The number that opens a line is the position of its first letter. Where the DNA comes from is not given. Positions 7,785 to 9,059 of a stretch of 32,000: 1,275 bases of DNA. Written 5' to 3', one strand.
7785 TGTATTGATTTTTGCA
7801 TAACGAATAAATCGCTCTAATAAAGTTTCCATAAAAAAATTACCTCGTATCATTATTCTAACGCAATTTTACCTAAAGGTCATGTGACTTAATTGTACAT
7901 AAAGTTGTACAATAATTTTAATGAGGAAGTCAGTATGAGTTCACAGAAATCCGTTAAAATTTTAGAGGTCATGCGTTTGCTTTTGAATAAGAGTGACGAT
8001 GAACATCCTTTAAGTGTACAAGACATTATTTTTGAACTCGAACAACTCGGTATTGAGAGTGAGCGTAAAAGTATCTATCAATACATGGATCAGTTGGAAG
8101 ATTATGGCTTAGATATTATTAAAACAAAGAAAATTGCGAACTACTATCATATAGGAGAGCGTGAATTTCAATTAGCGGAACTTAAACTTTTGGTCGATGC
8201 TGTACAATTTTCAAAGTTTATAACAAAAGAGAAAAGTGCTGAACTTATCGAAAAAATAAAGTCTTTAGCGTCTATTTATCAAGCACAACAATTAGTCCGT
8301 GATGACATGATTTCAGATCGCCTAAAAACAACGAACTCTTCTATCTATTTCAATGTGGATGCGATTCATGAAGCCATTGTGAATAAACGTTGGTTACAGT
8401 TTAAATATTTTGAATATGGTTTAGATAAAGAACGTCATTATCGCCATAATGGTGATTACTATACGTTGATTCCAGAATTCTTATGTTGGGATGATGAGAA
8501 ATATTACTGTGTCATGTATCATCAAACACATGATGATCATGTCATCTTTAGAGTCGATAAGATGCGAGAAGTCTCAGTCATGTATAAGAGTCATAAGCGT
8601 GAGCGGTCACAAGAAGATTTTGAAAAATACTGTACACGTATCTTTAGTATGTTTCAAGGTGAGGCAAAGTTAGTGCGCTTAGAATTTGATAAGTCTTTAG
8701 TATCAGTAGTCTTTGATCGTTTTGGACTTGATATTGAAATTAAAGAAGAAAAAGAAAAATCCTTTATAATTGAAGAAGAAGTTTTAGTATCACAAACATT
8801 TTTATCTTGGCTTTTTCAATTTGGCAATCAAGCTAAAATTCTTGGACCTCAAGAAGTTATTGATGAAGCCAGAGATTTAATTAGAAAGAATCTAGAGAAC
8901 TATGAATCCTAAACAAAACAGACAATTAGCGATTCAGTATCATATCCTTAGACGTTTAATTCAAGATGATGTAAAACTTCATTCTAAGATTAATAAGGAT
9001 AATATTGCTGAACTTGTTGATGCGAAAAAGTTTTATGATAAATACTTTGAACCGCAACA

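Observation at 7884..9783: WYL-domain regulator translationally coupled to a degenerate DprA/Smf-like protein: a candidate ssDNA- or nucleotide-sensing two-gene module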

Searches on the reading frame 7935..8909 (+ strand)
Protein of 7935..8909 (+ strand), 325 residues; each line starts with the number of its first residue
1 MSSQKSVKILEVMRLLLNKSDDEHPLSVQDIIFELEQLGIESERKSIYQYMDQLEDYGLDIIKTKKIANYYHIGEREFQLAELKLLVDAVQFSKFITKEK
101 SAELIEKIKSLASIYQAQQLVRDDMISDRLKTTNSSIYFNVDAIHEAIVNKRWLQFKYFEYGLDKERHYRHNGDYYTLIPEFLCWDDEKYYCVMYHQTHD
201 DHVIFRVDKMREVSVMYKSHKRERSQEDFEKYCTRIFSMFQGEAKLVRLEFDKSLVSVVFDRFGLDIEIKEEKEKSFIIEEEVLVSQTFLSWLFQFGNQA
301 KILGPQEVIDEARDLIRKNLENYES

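Call 3: search_protein_families(library=pfam, proteins=[window:7935-8909:+], max_evalue=1)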
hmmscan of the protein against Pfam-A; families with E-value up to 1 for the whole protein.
window:7935-8909:+ (325 aa): 6 families
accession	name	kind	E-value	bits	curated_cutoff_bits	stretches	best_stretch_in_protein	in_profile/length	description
PF13280.12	WYL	-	1.4e-07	31.9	21.8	1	141-214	3-69/70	WYL domain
PF25583.1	WCX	-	5.8e-07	30.2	23.9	1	247-318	5-74/76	WCX domain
PF08279.18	HTH_11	-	0.075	13.4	25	1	38-66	25-51/55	HTH domain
PF16809.10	NleF_casp_inhib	-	0.077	13.5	24.1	1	90-149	73-129/145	NleF caspase inhibitor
PF19065.6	P8_CR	-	0.092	13.2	26.9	1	3-65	41-103/124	Minor capsid protein P8 central region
PF04552.19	Sigma54_DBD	-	0.13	12.4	22.8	1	8-54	104-150/160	Sigma-54, DNA binding domain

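Call 4: search_protein_families(library=ncbifam, proteins=[window:7935-8909:+], max_evalue=1)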
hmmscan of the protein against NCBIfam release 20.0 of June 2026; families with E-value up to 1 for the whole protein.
window:7935-8909:+ (325 aa): 0 families

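Call 5: search_protein_families(library=padloc, proteins=[window:7935-8909:+], max_evalue=1)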
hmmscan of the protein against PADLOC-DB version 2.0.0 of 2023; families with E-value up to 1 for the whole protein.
window:7935-8909:+ (325 aa): 2 families
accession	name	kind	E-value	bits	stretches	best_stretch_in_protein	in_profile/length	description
PDLC01652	WYL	-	4.8e-22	77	1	140-318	19-160/162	"CAS-I,CAS-II,CAS-III,CAS-IV,CAS-V,CAS-VI; associated_signaling"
PDLC01457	WYL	-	9.6e-12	43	1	23-307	16-228/229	"CAS-I,CAS-II,CAS-III,CAS-IV,CAS-V,CAS-VI; associated_signaling"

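Call 46: find_related_loci(query=A4, collection=metagenome_contigs, flank=5000)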
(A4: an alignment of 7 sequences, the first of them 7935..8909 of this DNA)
Query A4 (325 aa) in metagenome_contigs; peptide patterns used: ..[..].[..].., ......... (x = any residue, [..] = any of these).
600 stretches matched a pattern (row limit reached: there are more); 568 encode a relative of the query (tblastn E <= 1e-3); the best 80 are kept; 80 distinct loci.
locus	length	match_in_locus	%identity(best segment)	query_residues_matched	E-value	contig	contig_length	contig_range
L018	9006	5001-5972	47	2-324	2e-92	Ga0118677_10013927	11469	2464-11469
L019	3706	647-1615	45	3-323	7e-88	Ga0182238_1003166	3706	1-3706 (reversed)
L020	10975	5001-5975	44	2-324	4e-87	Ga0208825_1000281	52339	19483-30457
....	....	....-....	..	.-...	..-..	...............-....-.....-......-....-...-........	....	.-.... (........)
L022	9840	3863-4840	44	2-325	3e-85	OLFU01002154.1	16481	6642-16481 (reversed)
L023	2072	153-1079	45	2-308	4e-88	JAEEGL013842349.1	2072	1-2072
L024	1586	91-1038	47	1-314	5e-90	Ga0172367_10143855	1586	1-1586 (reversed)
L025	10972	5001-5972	44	2-323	9e-84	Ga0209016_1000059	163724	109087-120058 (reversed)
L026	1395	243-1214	41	2-323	3e-89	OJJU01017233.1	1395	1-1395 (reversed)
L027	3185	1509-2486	43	2-325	5e-84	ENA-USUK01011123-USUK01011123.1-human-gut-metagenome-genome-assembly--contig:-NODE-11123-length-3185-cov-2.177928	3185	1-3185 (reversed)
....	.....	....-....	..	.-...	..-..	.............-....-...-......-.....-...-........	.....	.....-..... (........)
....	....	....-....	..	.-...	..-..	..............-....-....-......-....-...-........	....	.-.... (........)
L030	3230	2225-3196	41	2-323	9e-84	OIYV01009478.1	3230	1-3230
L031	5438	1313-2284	41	2-323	1e-82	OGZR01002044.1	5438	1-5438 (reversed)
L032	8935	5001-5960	43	2-318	2e-82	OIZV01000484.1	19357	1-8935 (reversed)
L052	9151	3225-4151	42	19-325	4e-81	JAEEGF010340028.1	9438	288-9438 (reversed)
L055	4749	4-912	45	19-323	1e-80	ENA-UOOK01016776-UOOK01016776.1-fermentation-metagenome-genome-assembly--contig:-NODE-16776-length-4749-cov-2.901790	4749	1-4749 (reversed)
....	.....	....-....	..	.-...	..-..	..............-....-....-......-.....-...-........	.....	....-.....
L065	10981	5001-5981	43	2-325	4e-80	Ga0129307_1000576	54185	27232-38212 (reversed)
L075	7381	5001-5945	42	2-313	2e-79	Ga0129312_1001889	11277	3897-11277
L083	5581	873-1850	42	2-324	2e-78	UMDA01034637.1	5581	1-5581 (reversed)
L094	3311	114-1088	41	2-323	4e-78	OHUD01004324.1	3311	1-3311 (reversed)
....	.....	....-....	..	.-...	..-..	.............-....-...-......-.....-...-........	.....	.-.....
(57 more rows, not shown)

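Call 47: find_related_loci(query=A4, collection=viral_contigs, flank=5000)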
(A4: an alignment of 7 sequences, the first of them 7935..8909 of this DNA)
Query A4 (325 aa) in viral_contigs; peptide patterns used: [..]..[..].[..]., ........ (x = any residue, [..] = any of these).
99 stretches matched a pattern; 1 encode a relative of the query (tblastn E <= 1e-3); 1 distinct loci.
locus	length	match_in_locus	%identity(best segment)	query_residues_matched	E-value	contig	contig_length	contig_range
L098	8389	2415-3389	36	2-324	4e-63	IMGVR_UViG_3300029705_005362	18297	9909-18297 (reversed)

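Call 52: search_solved_structures(query=A4, max_evalue=0.01, show_alignments=1)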
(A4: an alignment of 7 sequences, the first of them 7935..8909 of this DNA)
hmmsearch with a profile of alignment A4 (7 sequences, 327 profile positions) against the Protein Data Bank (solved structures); distinct sequences matched with E-value up to 0.01: 5.
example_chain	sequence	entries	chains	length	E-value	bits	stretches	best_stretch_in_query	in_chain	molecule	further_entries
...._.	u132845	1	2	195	0.00072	22.1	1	190-320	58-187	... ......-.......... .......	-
7tzv_A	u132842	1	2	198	0.00076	22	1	190-320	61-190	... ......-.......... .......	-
9cu3_B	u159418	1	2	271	0.0018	20.8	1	190-320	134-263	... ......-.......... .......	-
9pfq_Q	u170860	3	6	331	0.0029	20.1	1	192-320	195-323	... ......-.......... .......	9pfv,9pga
8tp8_A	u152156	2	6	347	0.0033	19.9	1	192-320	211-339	DeoR-family transcriptional regulator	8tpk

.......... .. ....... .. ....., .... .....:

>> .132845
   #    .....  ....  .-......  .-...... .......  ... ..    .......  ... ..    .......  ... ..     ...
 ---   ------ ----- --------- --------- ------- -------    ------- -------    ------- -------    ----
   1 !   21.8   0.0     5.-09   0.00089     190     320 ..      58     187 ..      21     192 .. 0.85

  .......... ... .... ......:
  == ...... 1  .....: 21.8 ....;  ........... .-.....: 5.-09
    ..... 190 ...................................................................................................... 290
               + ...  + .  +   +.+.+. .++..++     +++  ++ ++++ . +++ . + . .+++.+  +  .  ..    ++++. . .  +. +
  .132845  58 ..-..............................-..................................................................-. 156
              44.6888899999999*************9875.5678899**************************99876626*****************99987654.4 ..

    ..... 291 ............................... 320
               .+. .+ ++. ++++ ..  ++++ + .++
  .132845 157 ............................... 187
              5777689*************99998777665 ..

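Call 69: list_cluster_members(proteins=[P0001, P0003, window:7935-8909:+, P0036, P0041, P0015])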
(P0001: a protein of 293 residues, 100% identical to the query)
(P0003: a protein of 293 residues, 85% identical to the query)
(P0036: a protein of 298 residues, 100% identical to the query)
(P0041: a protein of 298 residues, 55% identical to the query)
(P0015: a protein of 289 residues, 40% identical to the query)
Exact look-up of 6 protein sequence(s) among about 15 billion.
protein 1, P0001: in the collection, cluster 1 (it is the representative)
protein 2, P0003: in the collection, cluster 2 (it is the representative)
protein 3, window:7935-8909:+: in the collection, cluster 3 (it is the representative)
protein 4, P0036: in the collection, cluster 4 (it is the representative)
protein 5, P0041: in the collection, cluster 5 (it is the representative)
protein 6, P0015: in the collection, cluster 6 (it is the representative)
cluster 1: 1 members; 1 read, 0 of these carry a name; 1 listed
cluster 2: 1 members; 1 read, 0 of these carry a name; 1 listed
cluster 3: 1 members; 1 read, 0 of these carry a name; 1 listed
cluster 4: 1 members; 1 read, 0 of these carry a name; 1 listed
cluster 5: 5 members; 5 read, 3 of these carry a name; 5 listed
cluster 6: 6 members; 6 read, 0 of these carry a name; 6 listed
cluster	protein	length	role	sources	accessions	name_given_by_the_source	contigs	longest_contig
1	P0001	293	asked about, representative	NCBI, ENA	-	-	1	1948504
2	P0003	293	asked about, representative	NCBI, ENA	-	-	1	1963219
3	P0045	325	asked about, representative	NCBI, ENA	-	-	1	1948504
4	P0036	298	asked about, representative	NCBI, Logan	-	-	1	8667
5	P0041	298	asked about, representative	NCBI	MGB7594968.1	MAG: DNA-processing protein DprA [Erysipelotrichaceae bacterium]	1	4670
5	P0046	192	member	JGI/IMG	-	predicted Rossmann fold nucleotide-binding protein DprA/Smf involved in DNA uptake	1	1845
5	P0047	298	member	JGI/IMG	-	predicted Rossmann fold nucleotide-binding protein DprA/Smf involved in DNA uptake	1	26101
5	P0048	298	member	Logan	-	-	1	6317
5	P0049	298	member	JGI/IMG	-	-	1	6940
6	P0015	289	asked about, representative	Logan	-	-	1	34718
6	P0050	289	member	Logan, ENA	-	-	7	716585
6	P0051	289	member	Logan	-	-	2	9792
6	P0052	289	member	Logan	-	-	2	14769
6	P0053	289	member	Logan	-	-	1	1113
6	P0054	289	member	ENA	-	-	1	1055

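Call 70: find_homologous_proteins(query=window:7935-8909:+, max_evalue=1e-20)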
Query window:7935-8909:+ (325 aa): 6323 proteins with E <= 1e-20 among 8000 candidates; the best 120 are listed.
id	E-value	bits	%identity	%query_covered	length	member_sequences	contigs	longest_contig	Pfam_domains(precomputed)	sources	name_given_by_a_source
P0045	4.8e-208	708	100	100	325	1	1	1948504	PF13280.13,PF25583.2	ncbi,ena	-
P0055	1.4e-186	637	89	100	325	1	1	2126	PF13280.13,PF25583.2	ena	-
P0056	1.3e-180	618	86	100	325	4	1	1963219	PF13280.13,PF25583.2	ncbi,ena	-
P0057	1.7e-167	575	82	96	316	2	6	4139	PF13280.13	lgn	-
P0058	4.7e-154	531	76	96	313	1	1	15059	PF08279.19,PF13280.13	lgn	-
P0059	1.2e-150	519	72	100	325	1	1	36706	PF13280.13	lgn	-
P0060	2.8e-133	462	65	100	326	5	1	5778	PF16902.12,PF13280.13,PF25583.2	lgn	-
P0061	4.6e-133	462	65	99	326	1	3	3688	PF13280.13,PF25583.2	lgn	-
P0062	4.5e-132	458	64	100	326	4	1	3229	PF13280.13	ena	-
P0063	1.5e-130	453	63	100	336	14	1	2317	PF13280.13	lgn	-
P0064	1.0e-128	447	65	98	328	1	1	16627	PF13280.13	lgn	-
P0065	2.5e-128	446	62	100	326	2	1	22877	PF13280.13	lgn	-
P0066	7.3e-127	441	63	99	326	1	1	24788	PF13280.13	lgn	-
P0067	2.1e-124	433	63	99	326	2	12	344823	PF13280.13,PF25583.2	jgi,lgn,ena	-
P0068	3.5e-123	429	60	99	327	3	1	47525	PF13280.13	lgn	-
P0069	3.4e-119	416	59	100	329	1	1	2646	PF13280.13,PF25583.2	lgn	-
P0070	4.9e-115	402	58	98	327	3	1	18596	PF13280.13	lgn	-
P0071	6.9e-115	402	57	99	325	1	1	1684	PF13280.13,PF25583.2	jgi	-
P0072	9.5e-115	402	56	99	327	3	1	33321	PF13280.13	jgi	jgi:predicted DNA-binding transcriptional regulator YafY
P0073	1.9e-114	401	57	99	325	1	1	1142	PF13280.13,PF25583.2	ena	-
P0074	2.1e-114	400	57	99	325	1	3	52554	PF13280.13,PF25583.2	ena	-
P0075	2.9e-114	400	57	99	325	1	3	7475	PF13280.13,PF25583.2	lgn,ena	-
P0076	3.6e-114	400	57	99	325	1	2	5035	PF13280.13,PF25583.2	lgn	-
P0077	5.1e-114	399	57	99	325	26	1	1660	PF13280.13,PF25583.2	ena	-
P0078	7.7e-114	399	57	99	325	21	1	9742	PF13280.13,PF25583.2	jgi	-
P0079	1.3e-113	398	57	99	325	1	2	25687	PF13280.13,PF25583.2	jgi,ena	-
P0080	1.8e-113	397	57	99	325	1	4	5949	PF13280.13,PF25583.2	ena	-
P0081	1.9e-112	394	56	99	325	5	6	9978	PF13280.13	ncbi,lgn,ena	-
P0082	3.9e-112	393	57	94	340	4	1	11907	PF13280.13,PF25583.2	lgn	-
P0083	6.2e-112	392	55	99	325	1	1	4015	PF13280.13,PF25583.2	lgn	-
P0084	9.6e-112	392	57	98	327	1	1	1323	PF13280.13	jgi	jgi:predicted DNA-binding transcriptional regulator YafY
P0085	1.2e-111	391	56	99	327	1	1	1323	PF13280.13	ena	-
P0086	1.5e-111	391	55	99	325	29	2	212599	PF13280.13,PF25583.2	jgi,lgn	-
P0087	1.9e-111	391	57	99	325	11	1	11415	PF13280.13,PF25583.2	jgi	-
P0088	3.8e-111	390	56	99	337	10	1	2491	PF13280.13,PF25583.2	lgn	-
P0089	2.5e-110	387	56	99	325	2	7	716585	PF13280.13,PF25583.2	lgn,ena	-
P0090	2.2e-109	384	56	100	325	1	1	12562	PF13280.13,PF25583.2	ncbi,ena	-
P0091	1.4e-108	381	56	98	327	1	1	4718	PF13280.13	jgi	jgi:predicted DNA-binding transcriptional regulator YafY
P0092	4.4e-106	373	54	99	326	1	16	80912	PF13280.13,PF25583.2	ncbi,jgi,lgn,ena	-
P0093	1.3e-104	368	53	99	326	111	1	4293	PF13280.13,PF25583.2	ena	-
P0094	6.7e-104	366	53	99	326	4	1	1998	PF13280.13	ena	-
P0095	1.2e-103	365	52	99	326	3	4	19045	PF13280.13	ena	-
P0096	3.5e-103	364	53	99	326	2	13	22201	PF13280.13,PF25583.2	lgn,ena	-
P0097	3.3e-95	337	49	99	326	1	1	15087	PF13280.13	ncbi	-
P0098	2.3e-94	335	50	99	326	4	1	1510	PF13280.13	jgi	jgi:predicted DNA-binding transcriptional regulator YafY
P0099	3.5e-92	327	48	99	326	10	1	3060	PF13280.13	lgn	-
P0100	5.5e-91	323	48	99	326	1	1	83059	PF13280.13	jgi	-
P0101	7.3e-91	323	48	99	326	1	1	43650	PF13280.13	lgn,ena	-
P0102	1.1e-88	316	48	99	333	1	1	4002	PF13280.13,PF25583.2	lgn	-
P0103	2.0e-88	315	48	99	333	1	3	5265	PF13280.13,PF25583.2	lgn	-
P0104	3.9e-87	311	48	94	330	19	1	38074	PF13280.13,PF25583.2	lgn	-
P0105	3.7e-85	304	45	98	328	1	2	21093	PF16902.12,PF13280.13,PF25583.2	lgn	-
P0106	4.2e-85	304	47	99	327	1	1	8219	PF13280.13,PF25583.2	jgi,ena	-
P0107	2.1e-84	302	47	99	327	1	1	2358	PF13280.13,PF25583.2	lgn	-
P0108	3.5e-84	301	45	99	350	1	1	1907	PF13280.13,PF25583.2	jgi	jgi:predicted DNA-binding transcriptional regulator YafY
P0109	5.0e-84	301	47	100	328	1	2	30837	PF13280.13,PF25583.2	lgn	-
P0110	1.2e-83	299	47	100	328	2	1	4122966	PF13280.13,PF25583.2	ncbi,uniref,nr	ncbi:helix-turn-helix transcriptional regulator [Tepidibacter hydrothermalis]|uniref:WYL domain-cont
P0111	7.8e-83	297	44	99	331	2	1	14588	PF13280.13,PF25583.2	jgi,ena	-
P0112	9.9e-83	296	44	99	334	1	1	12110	PF16902.12,PF13280.13,PF25583.2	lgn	-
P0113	1.1e-82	296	45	99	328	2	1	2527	PF13280.13,PF25583.2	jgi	-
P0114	1.6e-82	296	46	99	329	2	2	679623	PF16902.12,PF13280.13,PF25583.2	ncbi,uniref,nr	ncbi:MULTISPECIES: YafY family protein [unclassified Fusibacter]|uniref:helix-turn-helix transcripti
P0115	2.1e-82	295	44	99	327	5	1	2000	PF16902.12,PF13280.13,PF25583.2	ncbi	-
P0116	2.9e-82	295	46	99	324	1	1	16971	PF13280.13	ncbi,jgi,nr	ncbi:MAG: hypothetical protein K0R18_1712 [Bacillales bacterium]|jgi:predicted DNA-binding transcrip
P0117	3.6e-82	295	45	94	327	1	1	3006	PF13280.13,PF25583.2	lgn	-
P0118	5.6e-82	294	45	98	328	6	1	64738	PF16902.12,PF13280.13,PF25583.2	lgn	-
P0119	6.4e-82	294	55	76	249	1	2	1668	PF13280.13,PF25583.2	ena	-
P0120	1.2e-81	293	47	96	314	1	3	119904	PF13280.13,PF25583.2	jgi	jgi:predicted DNA-binding transcriptional regulator YafY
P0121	2.5e-81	292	46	99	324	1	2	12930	PF16902.12,PF13280.13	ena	-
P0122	2.8e-81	292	44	99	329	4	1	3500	PF13280.13,PF25583.2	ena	-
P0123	2.9e-81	292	45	100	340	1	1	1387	PF13280.13,PF25583.2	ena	-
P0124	3.6e-81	291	44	98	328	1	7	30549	PF16902.12,PF13280.13,PF25583.2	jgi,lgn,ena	-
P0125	3.7e-81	291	46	95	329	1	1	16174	PF16902.12,PF13280.13,PF25583.2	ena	-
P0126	4.8e-81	291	46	99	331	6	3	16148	PF13280.13,PF25583.2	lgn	-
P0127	5.7e-81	291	44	98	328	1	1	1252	PF16902.12,PF13280.13,PF25583.2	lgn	-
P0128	5.7e-81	291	43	100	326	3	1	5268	PF13280.13,PF25583.2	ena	-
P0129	7.3e-81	290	44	97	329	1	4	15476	PF13280.13,PF25583.2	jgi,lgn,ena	-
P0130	1.9e-80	289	42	99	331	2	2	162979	PF16902.12,PF13280.13,PF25583.2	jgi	-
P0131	2.3e-80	289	46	92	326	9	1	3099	PF13280.13,PF25583.2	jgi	jgi:predicted DNA-binding transcriptional regulator YafY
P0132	2.9e-80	288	43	99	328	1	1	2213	PF13280.13,PF25583.2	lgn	-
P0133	3.2e-80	288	44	94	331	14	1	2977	PF13280.13,PF25583.2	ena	-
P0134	4.0e-80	288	45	99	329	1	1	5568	PF13280.13,PF25583.2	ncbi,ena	-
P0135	6.4e-80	287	45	99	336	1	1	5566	PF13280.13,PF25583.2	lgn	-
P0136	8.9e-80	287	45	99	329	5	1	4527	PF16902.12,PF13280.13,PF25583.2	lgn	-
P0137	9.0e-80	287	47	90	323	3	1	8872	PF16902.12,PF13280.13,PF25583.2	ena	-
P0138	9.4e-80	287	44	98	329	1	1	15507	PF13280.13,PF25583.2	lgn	-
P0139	1.4e-79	286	44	99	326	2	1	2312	PF16902.12,PF13280.13,PF25583.2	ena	-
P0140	1.9e-79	286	46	96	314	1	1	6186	PF16902.12,PF13280.13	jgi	jgi:predicted DNA-binding transcriptional regulator YafY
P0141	2.1e-79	285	44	98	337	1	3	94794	PF16902.12,PF13280.13,PF25583.2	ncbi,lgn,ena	-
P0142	2.3e-79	285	48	97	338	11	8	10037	PF16902.12,PF13280.13,PF25583.2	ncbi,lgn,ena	-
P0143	2.3e-79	285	44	99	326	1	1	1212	PF16902.12,PF13280.13,PF25583.2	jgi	-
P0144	2.6e-79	285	43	99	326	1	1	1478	PF13280.13,PF25583.2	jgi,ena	-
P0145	2.7e-79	285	44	94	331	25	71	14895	PF13280.13,PF25583.2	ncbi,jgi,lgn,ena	ncbi:MAG: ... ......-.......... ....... [Tepidanaerobacteraceae bacterium]|jgi:predicted DNA-binding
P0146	3.3e-79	285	46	91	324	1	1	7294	PF16902.12,PF13280.13,PF25583.2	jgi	-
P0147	4.3e-79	284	43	94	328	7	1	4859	PF13280.13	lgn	-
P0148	4.3e-79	284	44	99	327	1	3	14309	PF13280.13,PF25583.2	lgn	-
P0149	4.5e-79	284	46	94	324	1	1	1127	PF16902.12,PF13280.13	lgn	-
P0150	5.1e-79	284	44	94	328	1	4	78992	PF13280.13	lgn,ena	-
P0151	5.3e-79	284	43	99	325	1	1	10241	PF13280.13,PF25583.2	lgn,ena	-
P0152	5.4e-79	284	45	94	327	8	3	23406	PF13280.13,PF25583.2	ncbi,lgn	-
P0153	6.6e-79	284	45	94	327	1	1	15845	PF16902.12,PF13280.13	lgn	-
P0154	7.7e-79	284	43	97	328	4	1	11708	PF13280.13,PF25583.2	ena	-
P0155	9.7e-79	283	44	98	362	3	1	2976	PF13280.13,PF25583.2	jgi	-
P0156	1.1e-78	283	45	99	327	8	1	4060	PF13280.13,PF25583.2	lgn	-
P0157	1.1e-78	283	45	97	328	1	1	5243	PF13280.13,PF25583.2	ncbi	-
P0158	1.1e-78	283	43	99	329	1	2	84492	PF13280.13,PF25583.2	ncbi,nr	ncbi:MAG: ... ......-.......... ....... [Bacteroidales bacterium]|nr:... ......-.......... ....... [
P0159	1.2e-78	283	45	99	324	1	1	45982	PF16902.12,PF13280.13,PF25583.2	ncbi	-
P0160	1.6e-78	283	44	99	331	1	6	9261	PF13280.13,PF25583.2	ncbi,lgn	-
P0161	1.8e-78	282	45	97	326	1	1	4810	PF16902.12,PF13280.13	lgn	-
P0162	2.1e-78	282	44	97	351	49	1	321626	PF13280.13,PF25583.2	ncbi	-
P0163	2.2e-78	282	42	99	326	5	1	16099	PF13280.13,PF25583.2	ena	-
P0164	3.7e-78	281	46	97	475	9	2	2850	PF16902.12,PF13280.13,PF25583.2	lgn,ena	-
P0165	4.0e-78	281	46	97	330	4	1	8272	PF16902.12,PF13280.13,PF25583.2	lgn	-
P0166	5.1e-78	281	44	99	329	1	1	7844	PF16902.12,PF13280.13,PF25583.2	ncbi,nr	ncbi:MAG: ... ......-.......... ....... [Clostridiaceae bacterium]|nr:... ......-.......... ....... 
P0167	5.2e-78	281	42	99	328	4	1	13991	PF13280.13,PF25583.2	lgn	-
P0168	5.4e-78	281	49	84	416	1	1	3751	PF13280.13,PF25583.2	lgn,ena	-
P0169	5.7e-78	281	43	98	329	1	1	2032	PF16902.12,PF13280.13,PF25583.2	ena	-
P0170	6.0e-78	281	46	90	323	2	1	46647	PF16902.12,PF13280.13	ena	-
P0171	6.3e-78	281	44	96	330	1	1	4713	PF13280.13,PF25583.2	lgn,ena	-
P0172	6.4e-78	281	45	90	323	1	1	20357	PF16902.12,PF13280.13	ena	-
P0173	7.0e-78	280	45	90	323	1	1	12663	PF16902.12,PF13280.13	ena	-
